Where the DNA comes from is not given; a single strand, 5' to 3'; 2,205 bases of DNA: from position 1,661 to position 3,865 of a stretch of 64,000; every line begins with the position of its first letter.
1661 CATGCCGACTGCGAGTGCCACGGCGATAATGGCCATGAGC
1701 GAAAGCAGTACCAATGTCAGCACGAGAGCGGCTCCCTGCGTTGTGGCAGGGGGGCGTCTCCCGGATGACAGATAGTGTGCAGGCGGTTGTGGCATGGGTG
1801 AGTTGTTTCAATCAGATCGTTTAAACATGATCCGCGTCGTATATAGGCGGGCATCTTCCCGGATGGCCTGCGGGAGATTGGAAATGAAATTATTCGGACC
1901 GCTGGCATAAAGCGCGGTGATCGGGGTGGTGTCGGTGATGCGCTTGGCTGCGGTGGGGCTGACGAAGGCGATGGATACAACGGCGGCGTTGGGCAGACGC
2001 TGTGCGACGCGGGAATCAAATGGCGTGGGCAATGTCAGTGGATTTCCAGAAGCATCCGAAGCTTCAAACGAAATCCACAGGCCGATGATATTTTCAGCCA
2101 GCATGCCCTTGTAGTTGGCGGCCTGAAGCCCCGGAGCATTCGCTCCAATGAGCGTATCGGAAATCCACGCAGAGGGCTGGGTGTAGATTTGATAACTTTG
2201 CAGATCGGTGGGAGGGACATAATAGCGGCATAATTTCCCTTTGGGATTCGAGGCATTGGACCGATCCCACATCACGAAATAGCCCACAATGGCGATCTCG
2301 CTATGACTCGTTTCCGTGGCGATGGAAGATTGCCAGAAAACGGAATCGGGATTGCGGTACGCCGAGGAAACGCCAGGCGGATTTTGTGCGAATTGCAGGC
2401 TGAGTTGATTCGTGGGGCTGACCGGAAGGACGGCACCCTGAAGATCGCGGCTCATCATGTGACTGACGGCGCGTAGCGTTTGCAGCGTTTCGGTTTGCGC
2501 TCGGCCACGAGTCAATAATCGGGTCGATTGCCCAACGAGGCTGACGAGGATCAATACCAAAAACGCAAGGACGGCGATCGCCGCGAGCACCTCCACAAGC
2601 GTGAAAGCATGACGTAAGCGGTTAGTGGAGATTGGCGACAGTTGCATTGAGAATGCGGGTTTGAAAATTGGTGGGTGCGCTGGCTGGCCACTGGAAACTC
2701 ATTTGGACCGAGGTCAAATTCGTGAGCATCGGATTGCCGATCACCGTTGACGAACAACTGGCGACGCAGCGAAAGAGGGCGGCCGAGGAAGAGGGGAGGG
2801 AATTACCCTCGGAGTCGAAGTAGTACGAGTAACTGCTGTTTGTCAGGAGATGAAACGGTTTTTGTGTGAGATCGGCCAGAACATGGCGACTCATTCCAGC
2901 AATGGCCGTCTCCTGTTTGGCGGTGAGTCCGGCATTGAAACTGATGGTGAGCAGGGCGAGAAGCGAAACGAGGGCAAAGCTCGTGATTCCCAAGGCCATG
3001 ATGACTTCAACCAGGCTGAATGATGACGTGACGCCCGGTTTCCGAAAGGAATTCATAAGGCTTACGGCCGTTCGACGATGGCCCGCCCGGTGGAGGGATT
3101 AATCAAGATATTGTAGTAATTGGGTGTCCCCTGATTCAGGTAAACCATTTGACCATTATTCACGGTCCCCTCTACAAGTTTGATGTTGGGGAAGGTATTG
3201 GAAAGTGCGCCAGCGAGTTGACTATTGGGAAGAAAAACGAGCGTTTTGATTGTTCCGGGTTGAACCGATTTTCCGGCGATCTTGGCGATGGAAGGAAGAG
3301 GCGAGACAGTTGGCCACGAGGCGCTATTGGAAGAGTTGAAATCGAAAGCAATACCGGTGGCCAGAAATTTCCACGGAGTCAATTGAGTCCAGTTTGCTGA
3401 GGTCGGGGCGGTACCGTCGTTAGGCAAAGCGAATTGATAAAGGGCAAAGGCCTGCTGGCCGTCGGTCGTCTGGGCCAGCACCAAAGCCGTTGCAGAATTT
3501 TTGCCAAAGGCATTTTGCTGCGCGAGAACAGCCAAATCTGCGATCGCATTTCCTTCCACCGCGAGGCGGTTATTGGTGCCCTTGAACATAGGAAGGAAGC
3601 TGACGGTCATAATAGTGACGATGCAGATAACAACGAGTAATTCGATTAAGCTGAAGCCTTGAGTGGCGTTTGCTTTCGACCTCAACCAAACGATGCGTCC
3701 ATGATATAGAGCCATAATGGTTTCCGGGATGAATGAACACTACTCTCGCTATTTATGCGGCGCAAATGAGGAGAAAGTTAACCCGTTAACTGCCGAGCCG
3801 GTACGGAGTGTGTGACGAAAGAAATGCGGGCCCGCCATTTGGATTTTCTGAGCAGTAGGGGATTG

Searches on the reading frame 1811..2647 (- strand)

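Call 66: search_protein_families(library=pfam, proteins=[window:1811-2647:-], max_evalue=0.001)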
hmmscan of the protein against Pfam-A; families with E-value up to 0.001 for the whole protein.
window:1811-2647:- (279 aa): 1 family
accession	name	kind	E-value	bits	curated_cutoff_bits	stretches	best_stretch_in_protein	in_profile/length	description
PF07963.17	N_methyl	-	1.5e-05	24.8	21.2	1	10-34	2-26/27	Prokaryotic N-terminal methylation motif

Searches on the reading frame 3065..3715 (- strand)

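Call 66: search_protein_families(library=pfam, proteins=[window:3065-3715:-], max_evalue=0.001)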
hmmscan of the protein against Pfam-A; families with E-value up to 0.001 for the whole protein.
window:3065-3715:- (217 aa): 1 family
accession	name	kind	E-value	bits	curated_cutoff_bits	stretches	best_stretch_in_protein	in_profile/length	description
PF07963.17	N_methyl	-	0.00046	20.1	21.2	1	18-38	4-24/27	Prokaryotic N-terminal methylation motif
